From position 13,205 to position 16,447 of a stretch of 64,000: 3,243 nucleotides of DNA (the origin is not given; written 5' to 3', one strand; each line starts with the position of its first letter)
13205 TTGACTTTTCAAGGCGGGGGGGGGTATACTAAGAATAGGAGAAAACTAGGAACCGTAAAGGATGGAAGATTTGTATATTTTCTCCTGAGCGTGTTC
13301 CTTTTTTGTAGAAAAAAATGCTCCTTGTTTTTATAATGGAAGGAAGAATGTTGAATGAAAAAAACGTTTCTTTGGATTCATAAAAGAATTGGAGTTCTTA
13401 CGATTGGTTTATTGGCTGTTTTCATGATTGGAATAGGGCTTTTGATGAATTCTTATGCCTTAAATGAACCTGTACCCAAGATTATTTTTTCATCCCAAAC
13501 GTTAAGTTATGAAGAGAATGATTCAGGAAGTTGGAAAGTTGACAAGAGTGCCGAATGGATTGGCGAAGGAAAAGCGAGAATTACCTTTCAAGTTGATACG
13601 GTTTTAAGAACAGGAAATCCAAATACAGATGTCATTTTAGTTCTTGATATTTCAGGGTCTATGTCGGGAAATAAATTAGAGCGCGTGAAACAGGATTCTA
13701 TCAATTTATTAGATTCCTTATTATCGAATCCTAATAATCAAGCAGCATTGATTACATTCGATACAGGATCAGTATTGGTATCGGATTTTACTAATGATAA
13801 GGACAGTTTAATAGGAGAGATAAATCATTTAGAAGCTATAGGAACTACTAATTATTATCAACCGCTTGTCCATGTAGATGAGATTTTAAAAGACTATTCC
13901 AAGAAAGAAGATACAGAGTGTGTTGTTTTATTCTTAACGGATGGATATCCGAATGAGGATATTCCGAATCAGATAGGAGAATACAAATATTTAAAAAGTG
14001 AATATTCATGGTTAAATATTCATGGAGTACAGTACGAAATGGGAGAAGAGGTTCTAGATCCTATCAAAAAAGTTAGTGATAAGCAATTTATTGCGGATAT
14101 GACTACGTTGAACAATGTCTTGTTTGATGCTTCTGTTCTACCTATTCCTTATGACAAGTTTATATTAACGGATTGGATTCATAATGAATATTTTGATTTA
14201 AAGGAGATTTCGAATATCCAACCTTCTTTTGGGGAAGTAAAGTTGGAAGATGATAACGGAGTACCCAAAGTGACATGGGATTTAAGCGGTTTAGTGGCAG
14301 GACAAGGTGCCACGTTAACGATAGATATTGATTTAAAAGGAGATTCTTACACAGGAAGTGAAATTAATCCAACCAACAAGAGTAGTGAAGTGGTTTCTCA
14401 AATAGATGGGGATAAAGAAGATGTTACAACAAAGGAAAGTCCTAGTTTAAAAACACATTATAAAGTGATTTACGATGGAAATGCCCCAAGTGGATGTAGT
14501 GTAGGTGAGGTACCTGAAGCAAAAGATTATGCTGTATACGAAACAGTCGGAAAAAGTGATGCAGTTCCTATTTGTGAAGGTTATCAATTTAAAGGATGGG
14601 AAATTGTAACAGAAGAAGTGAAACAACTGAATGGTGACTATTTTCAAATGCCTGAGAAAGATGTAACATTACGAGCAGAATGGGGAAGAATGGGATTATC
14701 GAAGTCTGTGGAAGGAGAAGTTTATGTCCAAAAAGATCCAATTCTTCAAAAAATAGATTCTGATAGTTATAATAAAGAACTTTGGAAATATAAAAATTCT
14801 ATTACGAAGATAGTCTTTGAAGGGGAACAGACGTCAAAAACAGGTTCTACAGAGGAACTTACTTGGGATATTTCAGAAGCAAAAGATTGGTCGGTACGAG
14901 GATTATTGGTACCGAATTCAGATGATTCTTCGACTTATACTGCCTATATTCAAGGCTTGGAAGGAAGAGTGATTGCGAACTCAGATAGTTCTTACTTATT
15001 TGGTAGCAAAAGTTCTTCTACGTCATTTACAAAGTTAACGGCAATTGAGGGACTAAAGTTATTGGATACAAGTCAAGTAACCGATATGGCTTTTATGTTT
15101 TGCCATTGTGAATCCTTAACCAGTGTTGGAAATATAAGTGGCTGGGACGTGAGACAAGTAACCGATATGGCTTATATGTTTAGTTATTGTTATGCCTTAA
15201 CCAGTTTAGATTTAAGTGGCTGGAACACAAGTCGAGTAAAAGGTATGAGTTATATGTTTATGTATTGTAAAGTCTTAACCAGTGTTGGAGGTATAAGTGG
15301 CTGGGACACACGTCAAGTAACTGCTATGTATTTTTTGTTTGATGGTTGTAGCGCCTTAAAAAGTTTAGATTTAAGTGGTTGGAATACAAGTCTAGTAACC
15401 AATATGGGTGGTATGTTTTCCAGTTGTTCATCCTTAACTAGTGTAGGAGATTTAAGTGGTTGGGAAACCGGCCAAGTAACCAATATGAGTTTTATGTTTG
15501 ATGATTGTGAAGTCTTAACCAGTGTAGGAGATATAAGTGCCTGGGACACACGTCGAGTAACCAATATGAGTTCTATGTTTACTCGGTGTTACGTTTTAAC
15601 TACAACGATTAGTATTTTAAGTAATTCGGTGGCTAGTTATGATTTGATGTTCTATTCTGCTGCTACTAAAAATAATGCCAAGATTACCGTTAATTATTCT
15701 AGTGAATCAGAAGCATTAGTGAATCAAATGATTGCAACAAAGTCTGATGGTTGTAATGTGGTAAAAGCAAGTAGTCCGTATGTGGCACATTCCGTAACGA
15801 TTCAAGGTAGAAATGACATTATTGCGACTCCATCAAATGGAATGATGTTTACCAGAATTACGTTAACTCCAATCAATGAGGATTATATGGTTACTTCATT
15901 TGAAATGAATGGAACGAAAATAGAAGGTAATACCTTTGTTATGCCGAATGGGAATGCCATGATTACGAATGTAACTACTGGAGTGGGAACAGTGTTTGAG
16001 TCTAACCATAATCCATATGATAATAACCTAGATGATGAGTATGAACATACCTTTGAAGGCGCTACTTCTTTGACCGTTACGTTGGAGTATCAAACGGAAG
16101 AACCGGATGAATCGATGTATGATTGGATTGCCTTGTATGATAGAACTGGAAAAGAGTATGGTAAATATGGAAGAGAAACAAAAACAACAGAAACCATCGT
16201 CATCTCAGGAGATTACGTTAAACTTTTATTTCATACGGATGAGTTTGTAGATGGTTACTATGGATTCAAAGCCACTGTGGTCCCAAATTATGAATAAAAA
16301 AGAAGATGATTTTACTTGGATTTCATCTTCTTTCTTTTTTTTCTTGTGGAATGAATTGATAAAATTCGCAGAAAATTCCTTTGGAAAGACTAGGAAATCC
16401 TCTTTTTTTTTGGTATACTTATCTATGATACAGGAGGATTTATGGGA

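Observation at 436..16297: Two paralogous mosaic surface proteins (vWA, DUF285 LRR, CUB-like) bracket a cassette of secreted or membrane proteins, with the core rnj gene in between.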

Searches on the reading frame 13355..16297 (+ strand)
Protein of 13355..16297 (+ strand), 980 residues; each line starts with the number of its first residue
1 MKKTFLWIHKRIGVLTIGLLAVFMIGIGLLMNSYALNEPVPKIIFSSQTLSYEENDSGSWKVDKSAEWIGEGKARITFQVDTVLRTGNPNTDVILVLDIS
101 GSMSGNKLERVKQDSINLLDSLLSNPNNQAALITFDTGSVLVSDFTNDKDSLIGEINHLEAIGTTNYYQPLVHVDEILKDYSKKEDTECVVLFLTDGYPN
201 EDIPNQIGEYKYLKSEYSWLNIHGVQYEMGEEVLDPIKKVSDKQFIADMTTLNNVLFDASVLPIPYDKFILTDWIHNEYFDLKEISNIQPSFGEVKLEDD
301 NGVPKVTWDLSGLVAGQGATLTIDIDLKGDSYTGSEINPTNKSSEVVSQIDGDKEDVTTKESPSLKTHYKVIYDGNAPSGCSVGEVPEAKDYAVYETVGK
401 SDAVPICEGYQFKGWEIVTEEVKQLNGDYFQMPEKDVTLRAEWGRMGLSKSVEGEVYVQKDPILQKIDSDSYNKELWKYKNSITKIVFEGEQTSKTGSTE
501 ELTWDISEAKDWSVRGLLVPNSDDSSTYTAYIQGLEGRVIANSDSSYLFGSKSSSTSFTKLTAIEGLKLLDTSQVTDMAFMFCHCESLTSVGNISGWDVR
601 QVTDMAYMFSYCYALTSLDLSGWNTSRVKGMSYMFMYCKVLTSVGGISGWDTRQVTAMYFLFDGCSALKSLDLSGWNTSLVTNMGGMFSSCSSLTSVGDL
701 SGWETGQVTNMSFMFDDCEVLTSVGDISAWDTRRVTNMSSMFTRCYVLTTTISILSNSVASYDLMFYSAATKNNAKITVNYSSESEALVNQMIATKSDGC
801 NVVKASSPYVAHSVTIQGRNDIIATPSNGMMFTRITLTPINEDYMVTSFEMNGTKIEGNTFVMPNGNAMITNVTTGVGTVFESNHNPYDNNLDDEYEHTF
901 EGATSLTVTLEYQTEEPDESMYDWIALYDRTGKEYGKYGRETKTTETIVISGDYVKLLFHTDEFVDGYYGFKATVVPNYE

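Call 4: search_protein_families(library=pfam, proteins=[window:13355-16297:+], max_evalue=0.01)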
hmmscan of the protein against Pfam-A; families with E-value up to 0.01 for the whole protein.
window:13355-16297:+ (980 aa): 7 families
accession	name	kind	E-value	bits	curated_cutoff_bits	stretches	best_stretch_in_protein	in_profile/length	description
PF03382.20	DUF285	-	4.8e-47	159.1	25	2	656-775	1-116/120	Mycoplasma protein of unknown function, DUF285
PF13519.12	VWA_2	-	2.6e-15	57.4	27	1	93-197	1-106/107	von Willebrand factor type A domain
PF00092.34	VWA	-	3.9e-12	47.2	23.8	1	92-211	1-128/174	von Willebrand factor type A domain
PF18998.6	Flg_new_2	-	4.1e-06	27.1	23.6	1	384-444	11-70/73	Divergent InlB B-repeat domain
PF05762.20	VWA_CoxE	-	0.00014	21.8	26.4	1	89-205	55-167/222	VWA domain containing CoxE-like protein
PF10138.15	vWA-TerF-like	-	0.00042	21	29.4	1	92-201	3-118/200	vWA found in TerF C terminus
PF09479.16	Flg_new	-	0.0012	19.3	27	1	369-441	1-64/65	Listeria-Bacteroides repeat domain (List_Bact_rpt)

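Call 9: find_encoding_contigs(protein=window:13355-16297:+, flank=10000, max_places=10)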
Protein window:13355-16297:+ (980 aa): no gene with exactly this product is on record in the collection.
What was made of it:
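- Tried and rejected: Exact look-up of gene B: not on record (call 9).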

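Call 36: search_protein_families(library=ncbifam, proteins=[window:13355-16297:+], max_evalue=0.1)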
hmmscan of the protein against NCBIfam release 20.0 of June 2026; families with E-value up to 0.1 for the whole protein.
window:13355-16297:+ (980 aa): 5 families
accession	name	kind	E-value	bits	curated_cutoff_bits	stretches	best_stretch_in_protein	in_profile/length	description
TIGR02167.2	Liste_lipo_26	repeat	8.1e-52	172.3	30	6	661-685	1-25/26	PARCEL repeat-containing surface protein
NF045896.1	Mbov_0838_LP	exception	1.2e-17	64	500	3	620-720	264-359/433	Mbov_0838 family PARCEL repeat surface lipoprotein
TIGR03436.1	acidobact_VWFA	subfamily_domain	2.6e-09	37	81.25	1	91-169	67-143/324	VWA domain-containing protein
TIGR02442.1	Cob-chelat-sub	hypoth_equivalog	3.2e-08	32.5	779.45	1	84-202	466-586/641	putative cobaltochelatase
TIGR03788.1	marine_srt_targ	equivalog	0.00013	20.5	551.65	1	91-197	272-379/629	marine proteobacterial sortase target protein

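Call 97: search_solved_structures(query=window:13355-16297:+, max_evalue=0.01)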
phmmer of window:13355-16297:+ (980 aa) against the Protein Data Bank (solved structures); distinct sequences matched with E-value up to 0.01: 2.
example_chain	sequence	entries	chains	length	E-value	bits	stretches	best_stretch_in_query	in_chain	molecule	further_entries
8s05_A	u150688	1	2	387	1.1e-08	37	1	93-215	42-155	Conserved protein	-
9c4f_I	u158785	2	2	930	0.0023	19.4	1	92-201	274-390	Inter-alpha-trypsin inhibitor heavy chain H4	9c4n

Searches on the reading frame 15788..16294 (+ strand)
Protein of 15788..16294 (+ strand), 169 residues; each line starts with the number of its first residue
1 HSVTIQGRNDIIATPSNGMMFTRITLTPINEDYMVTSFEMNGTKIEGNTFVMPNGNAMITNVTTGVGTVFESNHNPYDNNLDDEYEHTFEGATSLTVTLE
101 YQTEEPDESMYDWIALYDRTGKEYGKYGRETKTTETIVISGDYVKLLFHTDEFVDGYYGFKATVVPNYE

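Call 31: find_homologous_proteins(query=window:15788-16294:+, max_evalue=0.001)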
Query seq(169 aa) (169 aa): 3 proteins with E <= 0.001 among 16 candidates.
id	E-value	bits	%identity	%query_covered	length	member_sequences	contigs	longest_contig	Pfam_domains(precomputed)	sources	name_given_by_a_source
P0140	3.3e-53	198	50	99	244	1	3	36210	-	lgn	-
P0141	8.6e-44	167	58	86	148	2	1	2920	-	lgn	-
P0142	2.8e-37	146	47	98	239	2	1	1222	-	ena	-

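Call 41: predict_structure(alignment_id=A4)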
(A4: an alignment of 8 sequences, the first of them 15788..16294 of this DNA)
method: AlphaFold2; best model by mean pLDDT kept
length: 169 residues; sequences in the alignment: 8
mean_pLDDT: 89.7   pTM: 0.83
mean pLDDT of the five models: 89.7, 87.2, 87.1, 86.5, 83.5
residues with pLDDT >= 90: 122; 70-90: 27; 50-70: 20; < 50: 0
segments of 3 or more residues with pLDDT < 50: none
pLDDT, mean of each block of 10 residues (from residue 1): 96 96 94 96 96 97 96 69 92 97 66 91 90 94 94 68 94
secondary structure, 60 per line:
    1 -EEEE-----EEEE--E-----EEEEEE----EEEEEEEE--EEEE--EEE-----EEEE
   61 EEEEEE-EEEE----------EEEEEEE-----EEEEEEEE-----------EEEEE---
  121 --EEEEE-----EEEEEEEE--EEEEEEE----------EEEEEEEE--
elements in order: E2-5 E11-14 E23-28 E33-40 E43-46 E49-51 E57-66 E68-71 E82-88 E94-101 E113-117 E123-127 E133-140 E143-149 E160-167
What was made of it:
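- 15788..16294 (+): C-terminal B-repeat-like domain (15788-15991) plus CUB-fold domain (15992-16294) of B. AlphaFold2 model with pLDDT 89.7 (call 41).
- On CUB domain (PF00431): Model pLDDT is 89.7 (call 41).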

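Call 44: fold_search(model_id=the predicted structure, library=pdb)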
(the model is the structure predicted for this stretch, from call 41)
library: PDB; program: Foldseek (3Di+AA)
matches with E <= 10: 1723; with E <= 0.001: 20
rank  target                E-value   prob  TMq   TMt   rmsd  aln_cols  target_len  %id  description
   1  2wno                  1.8e-04  1.00  0.47  0.64   3.0       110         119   17  X-ray Structure of CUB_C domain from TSG-6 (released 2010-09-01)
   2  1nzi_B                2.1e-04  1.00  0.53  0.57   2.1       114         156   14  Crystal Structure of the CUB1-EGF Interaction Domain of Complement Protease C1s (released 2003-06-10)
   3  4gza_H                2.2e-04  1.00  0.47  0.65   3.0       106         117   15  Complex of mouse Plexin A2 - Semaphorin 3A - Neuropilin-1 (released 2012-10-17)
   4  6gh8_A                3.2e-04  1.00  0.47  0.63   3.0       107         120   18  Crystal structure of GP1 domain of Lujo virus in complex with the first CUB domain of neuropilin-2 (released 2018-07-25)
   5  6f1d                  3.3e-04  1.00  0.47  0.66   2.7       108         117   26  CUB2 domain of C1r (released 2018-01-17)
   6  1szb_A                4.6e-04  1.00  0.49  0.50   2.8       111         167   16  Crystal structure of the human MBL-associated protein 19 (MAp19) (released 2004-06-22)
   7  5azw_B                4.6e-04  1.00  0.37  0.59   4.8        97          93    9  Crystal structure of p24beta1 GOLD domain (released 2016-09-14)
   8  8ebb_B                4.6e-04  1.00  0.34  0.34  11.4       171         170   13  Crystal structure of SIX6 from Fusarium oxysporum f. sp. lycopersici (released 2023-06-21)
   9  9x1h_A                5.1e-04  1.00  0.53  0.58   2.1       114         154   12  Cryo-EM Structure of human complement C1s CUB domain in complex with RAY121 (released 2025-11-19)
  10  2c26                  5.4e-04  0.89  0.23  0.18  16.5       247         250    9  Structural basis for the promiscuous specificity of the carbohydrate- binding modules from the beta-sandwich super famil (released 2005-10-18)
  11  6fzw_D                5.7e-04  1.00  0.53  0.50   2.3       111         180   19  Crystal structure of the metalloproteinase enhancer PCPE-1 bound to the procollagen C propeptide trimer (long) (released 2018-07-11)
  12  3pof_A                5.7e-04  1.00  0.49  0.71   2.6       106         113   20  Crystal structure of MASP-1 CUB2 domain bound to Ca2+ (released 2011-08-24)
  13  5azw_A                5.7e-04  1.00  0.37  0.58   5.4        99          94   10  Crystal structure of p24beta1 GOLD domain (released 2016-09-14)
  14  4gz9_A                6.0e-04  1.00  0.45  0.15  18.4       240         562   12  Mouse Neuropilin-1, extracellular domains 1-4 (a1a2b1b2) (released 2012-10-17)
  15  1szb_B                6.6e-04  1.00  0.51  0.52   2.8       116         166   16  Crystal structure of the human MBL-associated protein 19 (MAp19) (released 2004-06-22)
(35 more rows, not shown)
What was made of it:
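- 15788..16294 (+): Foldseek PDB top hits are CUB domains (call 44).
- On CUB domain (PF00431): The top PDB matches are CUB domains (call 44).
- Closest known: CUB domains. Same: The fold matches (TMt 0.57-0.72, rmsd 2-3 A, call 44).
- Checked: The AlphaFold2 model (pLDDT 89.7, call 41) matches CUB domains of TSG-6, C1s, C1r, MASP-1 and neuropilin (TM-score normalised to target length, TMt, 0.57-0.72; call 44).
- The C-terminal model (pLDDT 89.7) matches CUB domains (calls 41, 44).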
